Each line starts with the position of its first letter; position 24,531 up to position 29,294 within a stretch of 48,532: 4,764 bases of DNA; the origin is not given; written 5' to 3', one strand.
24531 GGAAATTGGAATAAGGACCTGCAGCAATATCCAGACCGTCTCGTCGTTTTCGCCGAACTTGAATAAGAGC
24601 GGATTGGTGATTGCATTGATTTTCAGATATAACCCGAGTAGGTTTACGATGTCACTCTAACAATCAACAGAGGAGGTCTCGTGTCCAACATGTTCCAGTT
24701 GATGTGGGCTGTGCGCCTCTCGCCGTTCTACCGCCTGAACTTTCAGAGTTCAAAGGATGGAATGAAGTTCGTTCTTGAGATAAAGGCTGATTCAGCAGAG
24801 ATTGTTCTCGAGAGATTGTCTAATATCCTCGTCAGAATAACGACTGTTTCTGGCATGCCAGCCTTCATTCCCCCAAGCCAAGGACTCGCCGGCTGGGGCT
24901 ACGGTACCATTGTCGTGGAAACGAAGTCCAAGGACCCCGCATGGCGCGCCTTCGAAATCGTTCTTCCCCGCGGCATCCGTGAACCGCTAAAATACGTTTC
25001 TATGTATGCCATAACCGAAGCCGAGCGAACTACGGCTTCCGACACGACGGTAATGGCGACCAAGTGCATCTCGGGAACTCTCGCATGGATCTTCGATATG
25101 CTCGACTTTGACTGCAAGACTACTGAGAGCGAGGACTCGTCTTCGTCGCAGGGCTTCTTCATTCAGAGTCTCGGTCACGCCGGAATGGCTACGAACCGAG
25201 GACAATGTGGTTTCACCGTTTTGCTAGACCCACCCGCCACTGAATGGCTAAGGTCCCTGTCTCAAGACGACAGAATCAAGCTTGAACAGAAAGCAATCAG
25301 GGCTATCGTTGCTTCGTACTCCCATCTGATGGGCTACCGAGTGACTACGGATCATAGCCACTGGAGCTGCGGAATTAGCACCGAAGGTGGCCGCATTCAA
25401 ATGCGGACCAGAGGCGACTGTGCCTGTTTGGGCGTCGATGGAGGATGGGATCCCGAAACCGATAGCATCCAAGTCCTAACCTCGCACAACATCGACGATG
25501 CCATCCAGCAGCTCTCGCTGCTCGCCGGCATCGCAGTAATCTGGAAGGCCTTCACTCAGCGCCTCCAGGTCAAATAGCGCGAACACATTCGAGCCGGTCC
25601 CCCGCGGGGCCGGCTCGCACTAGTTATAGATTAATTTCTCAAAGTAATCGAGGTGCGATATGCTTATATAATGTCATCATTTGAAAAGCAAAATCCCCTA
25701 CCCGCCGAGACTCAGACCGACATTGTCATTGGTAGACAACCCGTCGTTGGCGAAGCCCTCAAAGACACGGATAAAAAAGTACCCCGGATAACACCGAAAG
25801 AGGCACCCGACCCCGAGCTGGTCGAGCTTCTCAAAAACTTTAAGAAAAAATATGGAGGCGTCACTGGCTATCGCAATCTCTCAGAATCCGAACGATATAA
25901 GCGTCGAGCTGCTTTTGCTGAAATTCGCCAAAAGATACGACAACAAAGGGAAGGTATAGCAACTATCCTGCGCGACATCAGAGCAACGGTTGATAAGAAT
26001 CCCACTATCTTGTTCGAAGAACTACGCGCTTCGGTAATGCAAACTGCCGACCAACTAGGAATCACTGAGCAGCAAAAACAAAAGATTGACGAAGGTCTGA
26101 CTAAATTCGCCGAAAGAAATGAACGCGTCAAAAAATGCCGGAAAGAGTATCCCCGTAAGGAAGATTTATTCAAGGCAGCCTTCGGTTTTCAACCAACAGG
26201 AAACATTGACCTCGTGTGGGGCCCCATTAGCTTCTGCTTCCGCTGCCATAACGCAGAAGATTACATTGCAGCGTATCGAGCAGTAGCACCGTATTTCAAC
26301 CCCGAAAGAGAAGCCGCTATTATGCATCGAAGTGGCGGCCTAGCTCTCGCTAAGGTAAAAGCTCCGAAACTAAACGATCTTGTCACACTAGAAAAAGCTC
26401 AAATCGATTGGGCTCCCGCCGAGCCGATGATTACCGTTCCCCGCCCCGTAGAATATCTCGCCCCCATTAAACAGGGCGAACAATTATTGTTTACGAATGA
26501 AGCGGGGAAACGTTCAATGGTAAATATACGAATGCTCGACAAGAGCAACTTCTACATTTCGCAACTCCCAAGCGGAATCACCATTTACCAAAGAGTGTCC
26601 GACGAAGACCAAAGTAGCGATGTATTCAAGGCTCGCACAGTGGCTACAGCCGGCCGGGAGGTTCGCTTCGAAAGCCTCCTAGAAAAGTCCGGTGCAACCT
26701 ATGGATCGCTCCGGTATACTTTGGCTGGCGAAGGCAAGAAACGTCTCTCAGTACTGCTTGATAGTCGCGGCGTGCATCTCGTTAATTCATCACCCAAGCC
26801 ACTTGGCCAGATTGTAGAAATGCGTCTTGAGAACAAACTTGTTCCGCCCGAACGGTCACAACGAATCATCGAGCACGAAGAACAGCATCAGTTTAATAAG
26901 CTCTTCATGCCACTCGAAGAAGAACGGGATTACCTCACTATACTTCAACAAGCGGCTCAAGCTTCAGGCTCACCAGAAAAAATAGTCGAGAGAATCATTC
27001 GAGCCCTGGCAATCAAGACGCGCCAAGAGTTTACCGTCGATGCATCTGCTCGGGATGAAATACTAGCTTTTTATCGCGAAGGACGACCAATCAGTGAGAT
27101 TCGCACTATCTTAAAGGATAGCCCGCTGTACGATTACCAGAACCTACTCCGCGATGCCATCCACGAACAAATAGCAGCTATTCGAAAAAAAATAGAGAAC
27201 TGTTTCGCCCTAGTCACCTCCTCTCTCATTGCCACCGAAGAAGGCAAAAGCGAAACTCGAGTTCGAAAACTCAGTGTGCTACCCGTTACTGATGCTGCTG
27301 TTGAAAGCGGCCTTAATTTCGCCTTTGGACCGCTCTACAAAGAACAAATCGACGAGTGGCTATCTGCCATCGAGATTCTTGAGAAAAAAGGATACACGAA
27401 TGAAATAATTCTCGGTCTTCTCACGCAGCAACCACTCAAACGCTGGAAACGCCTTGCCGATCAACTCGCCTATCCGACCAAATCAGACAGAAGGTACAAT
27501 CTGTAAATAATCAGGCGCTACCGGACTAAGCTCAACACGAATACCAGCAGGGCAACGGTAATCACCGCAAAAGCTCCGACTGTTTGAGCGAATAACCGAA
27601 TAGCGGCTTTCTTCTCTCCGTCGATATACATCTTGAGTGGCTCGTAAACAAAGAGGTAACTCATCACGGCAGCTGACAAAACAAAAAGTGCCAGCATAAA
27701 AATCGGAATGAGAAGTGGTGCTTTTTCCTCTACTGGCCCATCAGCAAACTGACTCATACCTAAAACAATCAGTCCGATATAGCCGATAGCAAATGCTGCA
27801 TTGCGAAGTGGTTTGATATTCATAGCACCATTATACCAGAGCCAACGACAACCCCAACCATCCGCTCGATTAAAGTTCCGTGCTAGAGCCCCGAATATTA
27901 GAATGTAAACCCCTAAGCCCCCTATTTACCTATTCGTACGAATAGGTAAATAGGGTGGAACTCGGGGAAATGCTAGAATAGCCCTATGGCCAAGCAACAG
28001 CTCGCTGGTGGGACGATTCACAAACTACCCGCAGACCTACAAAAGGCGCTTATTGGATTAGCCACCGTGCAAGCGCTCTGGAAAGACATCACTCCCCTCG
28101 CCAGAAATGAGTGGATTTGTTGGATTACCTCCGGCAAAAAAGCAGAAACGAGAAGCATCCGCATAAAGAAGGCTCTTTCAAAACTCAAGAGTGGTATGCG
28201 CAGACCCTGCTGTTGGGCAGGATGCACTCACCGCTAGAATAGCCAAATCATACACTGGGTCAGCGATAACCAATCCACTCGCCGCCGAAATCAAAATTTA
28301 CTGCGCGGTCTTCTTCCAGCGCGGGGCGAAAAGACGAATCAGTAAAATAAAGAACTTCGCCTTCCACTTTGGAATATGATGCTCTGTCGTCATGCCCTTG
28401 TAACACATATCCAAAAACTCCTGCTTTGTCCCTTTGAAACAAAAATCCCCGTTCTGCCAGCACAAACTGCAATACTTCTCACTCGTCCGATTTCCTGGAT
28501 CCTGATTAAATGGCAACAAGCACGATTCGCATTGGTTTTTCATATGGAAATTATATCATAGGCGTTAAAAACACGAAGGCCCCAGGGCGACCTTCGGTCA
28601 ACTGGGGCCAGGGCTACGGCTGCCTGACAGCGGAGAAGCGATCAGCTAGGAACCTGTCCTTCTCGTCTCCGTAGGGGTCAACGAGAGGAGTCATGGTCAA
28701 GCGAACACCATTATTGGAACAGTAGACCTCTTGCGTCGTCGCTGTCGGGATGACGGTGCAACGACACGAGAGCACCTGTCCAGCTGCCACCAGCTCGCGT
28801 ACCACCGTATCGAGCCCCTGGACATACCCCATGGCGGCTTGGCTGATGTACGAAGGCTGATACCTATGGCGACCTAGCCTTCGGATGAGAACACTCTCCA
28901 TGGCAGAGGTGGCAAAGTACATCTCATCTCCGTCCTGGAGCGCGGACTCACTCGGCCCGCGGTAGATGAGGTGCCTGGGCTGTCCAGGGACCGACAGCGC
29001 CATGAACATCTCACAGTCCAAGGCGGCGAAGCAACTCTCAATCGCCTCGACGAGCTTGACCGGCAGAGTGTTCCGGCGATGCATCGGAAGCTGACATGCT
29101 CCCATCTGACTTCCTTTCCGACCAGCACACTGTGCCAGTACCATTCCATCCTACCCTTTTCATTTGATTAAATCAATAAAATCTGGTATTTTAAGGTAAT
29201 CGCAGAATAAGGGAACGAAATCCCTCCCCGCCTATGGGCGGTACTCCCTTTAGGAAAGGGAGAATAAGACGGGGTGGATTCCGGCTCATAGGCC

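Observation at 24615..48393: Five G+C-rich, GC3-rich single-gene islands interleaved with housekeeping genes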

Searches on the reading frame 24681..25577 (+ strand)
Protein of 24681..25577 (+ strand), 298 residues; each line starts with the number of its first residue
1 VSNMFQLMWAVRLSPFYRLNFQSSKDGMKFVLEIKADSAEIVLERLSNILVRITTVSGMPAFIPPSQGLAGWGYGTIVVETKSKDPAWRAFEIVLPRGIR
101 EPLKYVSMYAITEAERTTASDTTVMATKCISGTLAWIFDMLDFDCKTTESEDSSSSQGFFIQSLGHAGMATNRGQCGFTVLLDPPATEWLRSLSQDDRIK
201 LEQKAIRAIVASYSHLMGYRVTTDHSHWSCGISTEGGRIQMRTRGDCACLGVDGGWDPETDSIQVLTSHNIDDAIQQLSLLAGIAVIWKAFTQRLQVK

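Call 4: search_protein_families(library=pfam, proteins=[window:24681-25577:+], max_evalue=0.01)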
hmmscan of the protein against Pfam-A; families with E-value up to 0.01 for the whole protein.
window:24681-25577:+ (298 aa): 0 families

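Call 5: search_protein_families(library=ncbifam, proteins=[window:24681-25577:+], max_evalue=0.01)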
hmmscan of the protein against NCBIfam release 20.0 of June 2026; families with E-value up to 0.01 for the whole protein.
window:24681-25577:+ (298 aa): 0 families

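Call 6: list_cluster_members(proteins=[window:24681-25577:+, window:28614-29144:-, window:39408-41690:+, window:45879-46751:+, window:47887-48324:-, window:46806-48002:-, window:43004-45808:-, window:29311-30759:+])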
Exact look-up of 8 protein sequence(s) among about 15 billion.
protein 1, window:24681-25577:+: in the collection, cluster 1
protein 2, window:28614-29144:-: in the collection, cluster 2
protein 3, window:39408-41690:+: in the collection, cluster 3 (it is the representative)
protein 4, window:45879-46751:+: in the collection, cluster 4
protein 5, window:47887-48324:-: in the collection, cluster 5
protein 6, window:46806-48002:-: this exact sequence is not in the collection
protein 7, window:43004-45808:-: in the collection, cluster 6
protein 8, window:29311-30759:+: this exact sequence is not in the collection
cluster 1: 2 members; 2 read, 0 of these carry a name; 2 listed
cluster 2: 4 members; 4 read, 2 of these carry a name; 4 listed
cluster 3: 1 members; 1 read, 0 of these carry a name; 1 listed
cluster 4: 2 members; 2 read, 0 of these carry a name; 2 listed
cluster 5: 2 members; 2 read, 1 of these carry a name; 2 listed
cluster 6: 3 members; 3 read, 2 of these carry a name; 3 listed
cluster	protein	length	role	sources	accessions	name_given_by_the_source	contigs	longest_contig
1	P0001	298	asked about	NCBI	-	-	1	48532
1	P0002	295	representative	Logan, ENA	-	-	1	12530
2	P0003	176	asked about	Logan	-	-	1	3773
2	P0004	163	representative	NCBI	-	-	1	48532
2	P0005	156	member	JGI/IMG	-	hypothetical protein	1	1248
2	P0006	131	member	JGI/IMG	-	hypothetical protein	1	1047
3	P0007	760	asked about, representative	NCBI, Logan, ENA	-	-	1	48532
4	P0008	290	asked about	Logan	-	-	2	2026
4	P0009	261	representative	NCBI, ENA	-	-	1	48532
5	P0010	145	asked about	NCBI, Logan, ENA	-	-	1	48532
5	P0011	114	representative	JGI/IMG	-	uncharacterized membrane-anchored protein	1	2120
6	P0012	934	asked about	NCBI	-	-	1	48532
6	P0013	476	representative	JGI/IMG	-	valyl-tRNA synthetase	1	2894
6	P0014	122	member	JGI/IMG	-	valyl-tRNA synthetase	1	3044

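Call 18: find_encoding_contigs(protein=window:24690-25577:+, flank=10000, max_places=4)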
Protein window:24690-25577:+ (295 aa): 2 contigs read that carry it; 2 places shown.
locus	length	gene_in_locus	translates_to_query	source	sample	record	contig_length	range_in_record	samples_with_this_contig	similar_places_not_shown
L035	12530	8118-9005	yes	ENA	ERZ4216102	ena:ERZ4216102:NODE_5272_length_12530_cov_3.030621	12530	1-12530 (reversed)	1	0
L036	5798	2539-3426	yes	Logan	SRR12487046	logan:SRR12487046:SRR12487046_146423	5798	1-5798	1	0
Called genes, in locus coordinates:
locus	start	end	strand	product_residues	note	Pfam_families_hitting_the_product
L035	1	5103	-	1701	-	?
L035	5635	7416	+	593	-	-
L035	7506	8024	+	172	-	PF04203:Sortase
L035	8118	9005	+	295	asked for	-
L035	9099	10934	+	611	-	-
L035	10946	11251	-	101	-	-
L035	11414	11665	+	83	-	PF13376:OmdA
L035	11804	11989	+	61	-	-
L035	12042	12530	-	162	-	?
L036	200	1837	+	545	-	PF11999:Ice_binding, PF19403:SpaA_2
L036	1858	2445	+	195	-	PF04203:Sortase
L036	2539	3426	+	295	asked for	-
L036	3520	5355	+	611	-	-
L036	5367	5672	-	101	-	-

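Call 23: search_protein_families(library=phrogs, proteins=[window:24690-25577:+], max_evalue=0.01)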
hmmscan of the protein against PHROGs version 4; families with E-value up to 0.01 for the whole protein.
window:24690-25577:+ (295 aa): 1 family
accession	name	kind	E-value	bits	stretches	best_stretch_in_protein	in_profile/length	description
phrog_21421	-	integration and excision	0.0034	18.2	1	228-265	73-110/144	integrase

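Call 24: search_protein_families(library=padloc, proteins=[window:24690-25577:+], max_evalue=0.01)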
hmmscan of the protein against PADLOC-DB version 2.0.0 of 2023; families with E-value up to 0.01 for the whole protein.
window:24690-25577:+ (295 aa): 0 families

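Call 37: search_dna_similar(query=window:24690-25577:+, collection=phages, mode=protein, max_evalue=0.1, max_rows=10)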
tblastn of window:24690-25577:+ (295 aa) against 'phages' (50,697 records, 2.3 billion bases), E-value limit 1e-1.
No match.

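Call 93: search_solved_structures(query=window:24690-25577:+, max_evalue=1)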
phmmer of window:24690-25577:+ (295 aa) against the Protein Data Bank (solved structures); distinct sequences matched with E-value up to 1: 1.
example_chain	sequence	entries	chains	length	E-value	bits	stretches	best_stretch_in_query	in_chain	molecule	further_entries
7osv_A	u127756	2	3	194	0.067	15.7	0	70-98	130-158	DeNovoTIM6-SB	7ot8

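Call 104: predict_structure(protein=window:24690-25577:+)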
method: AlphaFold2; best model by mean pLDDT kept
length: 295 residues; sequences in the alignment: 1
mean_pLDDT: 44.4   pTM: 0.34
mean pLDDT of the five models: 44.4, 36.4, 36.0, 34.8, 33.7
residues with pLDDT >= 90: 0; 70-90: 21; 50-70: 88; < 50: 186
segments of 3 or more residues with pLDDT < 50: 1-11, 42-45, 51-53, 55-70, 107-183, 209-276, 293-295
pLDDT, mean of each block of 10 residues (from residue 1): 28 58 65 64 50 45 38 63 75 53 48 39 30 31 27 29 25 36 58 67 55 39 37 37 25 28 31 48 57 44
secondary structure, 60 per line:
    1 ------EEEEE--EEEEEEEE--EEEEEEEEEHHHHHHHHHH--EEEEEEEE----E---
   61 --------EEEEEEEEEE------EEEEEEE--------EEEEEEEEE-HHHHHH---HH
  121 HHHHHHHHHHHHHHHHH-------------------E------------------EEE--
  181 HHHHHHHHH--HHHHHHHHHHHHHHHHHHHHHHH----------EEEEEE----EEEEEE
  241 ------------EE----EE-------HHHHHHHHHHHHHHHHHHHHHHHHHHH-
elements in order: E7-11 E14-21 E24-32 H33-42 E45-52 E69-78 E85-91 E100-108 H110-115 H119-137 E176-178 H181-189 H192-214 E225-230 E235-240 H268-294
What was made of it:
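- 24681..25577 (+): Island a ORF: 298 aa from the GTG after GGAGG, or 295 aa from the ATG at 24690. It is a weak GC outlier and no homolog was found. The AF2 single-sequence model has pLDDT 44 (call 104).
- Tried and rejected: Function of a from structure: the single-sequence AF2 model is unusable (pLDDT 44; call 104), and the PDB sequence search is empty (call 93).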

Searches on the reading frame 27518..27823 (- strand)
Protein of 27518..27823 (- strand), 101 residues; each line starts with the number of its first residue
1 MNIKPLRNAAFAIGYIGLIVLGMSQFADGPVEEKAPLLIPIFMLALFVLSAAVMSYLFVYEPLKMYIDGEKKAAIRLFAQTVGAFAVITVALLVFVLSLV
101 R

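Call 81: search_protein_families(library=pfam, proteins=[window:27518-27823:-], max_evalue=0.001)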
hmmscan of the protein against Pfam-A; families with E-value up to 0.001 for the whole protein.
window:27518-27823:- (101 aa): 0 families

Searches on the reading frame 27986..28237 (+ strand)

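Call 81: search_protein_families(library=pfam, proteins=[window:27986-28237:+], max_evalue=0.001)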
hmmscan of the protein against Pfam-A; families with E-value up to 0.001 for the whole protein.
window:27986-28237:+ (83 aa): 1 family
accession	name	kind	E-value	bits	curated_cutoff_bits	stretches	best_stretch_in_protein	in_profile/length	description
PF13376.11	OmdA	-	1.3e-15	57.5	25.6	1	13-70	3-60/60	Bacteriocin-protection, YdeI or OmpD-Associated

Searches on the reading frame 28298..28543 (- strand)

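Call 81: search_protein_families(library=pfam, proteins=[window:28298-28543:-], max_evalue=0.001)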
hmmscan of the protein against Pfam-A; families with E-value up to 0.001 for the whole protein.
window:28298-28543:- (81 aa): 1 family
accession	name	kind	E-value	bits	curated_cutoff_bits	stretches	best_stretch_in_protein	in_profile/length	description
PF12674.12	Zn_ribbon_2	-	1.1e-08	36.1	22.5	1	5-63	2-67/81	Putative zinc ribbon domain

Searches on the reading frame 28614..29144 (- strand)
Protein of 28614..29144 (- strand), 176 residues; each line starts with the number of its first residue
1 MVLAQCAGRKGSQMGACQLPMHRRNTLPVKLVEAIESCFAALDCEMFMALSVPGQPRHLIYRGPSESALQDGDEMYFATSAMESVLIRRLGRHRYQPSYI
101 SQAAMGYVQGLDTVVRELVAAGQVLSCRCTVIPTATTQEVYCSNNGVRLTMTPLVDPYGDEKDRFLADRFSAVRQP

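Call 4: search_protein_families(library=pfam, proteins=[window:28614-29144:-], max_evalue=0.01)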
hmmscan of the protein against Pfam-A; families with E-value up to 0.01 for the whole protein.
window:28614-29144:- (176 aa): 0 families

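Call 5: search_protein_families(library=ncbifam, proteins=[window:28614-29144:-], max_evalue=0.01)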
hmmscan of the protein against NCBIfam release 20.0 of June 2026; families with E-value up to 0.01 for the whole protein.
window:28614-29144:- (176 aa): 0 families

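Call 20: find_encoding_contigs(protein=window:28614-29144:-, flank=10000, max_places=4)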
Protein window:28614-29144:- (176 aa): 1 contig read that carries it; 1 place shown.
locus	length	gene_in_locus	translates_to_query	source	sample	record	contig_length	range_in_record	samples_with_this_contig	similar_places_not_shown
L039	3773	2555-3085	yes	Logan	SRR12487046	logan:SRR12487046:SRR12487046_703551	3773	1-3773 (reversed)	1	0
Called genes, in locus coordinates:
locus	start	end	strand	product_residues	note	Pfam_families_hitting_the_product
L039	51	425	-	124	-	PF02033:RBFA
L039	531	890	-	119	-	PF05635:23S_rRNA_IVP, PF22296:bAvd (faint)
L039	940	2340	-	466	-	PF00009:GTP_EFTU, PF00071:Ras (faint), PF01926:MMR_HSR1, PF22042:EF-G_D2, PF03144:GTP_EFTU_D2 (faint), PF11987:IF-2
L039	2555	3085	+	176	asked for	-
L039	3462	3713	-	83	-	PF13376:OmdA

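Call 23: search_protein_families(library=phrogs, proteins=[window:28614-29144:-], max_evalue=0.01)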
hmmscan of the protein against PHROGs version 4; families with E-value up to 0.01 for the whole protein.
window:28614-29144:- (176 aa): 0 families

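Call 24: search_protein_families(library=padloc, proteins=[window:28614-29144:-], max_evalue=0.01)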
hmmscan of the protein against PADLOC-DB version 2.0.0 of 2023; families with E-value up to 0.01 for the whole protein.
window:28614-29144:- (176 aa): 0 families

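Call 35: find_homologous_proteins(query=window:28614-29105:-, max_evalue=0.01)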
Query window:28614-29105:- (163 aa): 1 proteins with E <= 0.01 among 33 candidates.
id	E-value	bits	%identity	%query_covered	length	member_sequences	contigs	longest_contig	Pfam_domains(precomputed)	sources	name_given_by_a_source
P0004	2.5e-104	364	100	100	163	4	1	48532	-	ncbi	-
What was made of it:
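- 28614..29144 (-): Island b ORF: 176 aa, or 163 aa from the ATG at 29105. It is an ORFan lying divergent from infB. Only its own 90% cluster was found in 5.8 billion proteins (call 35).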
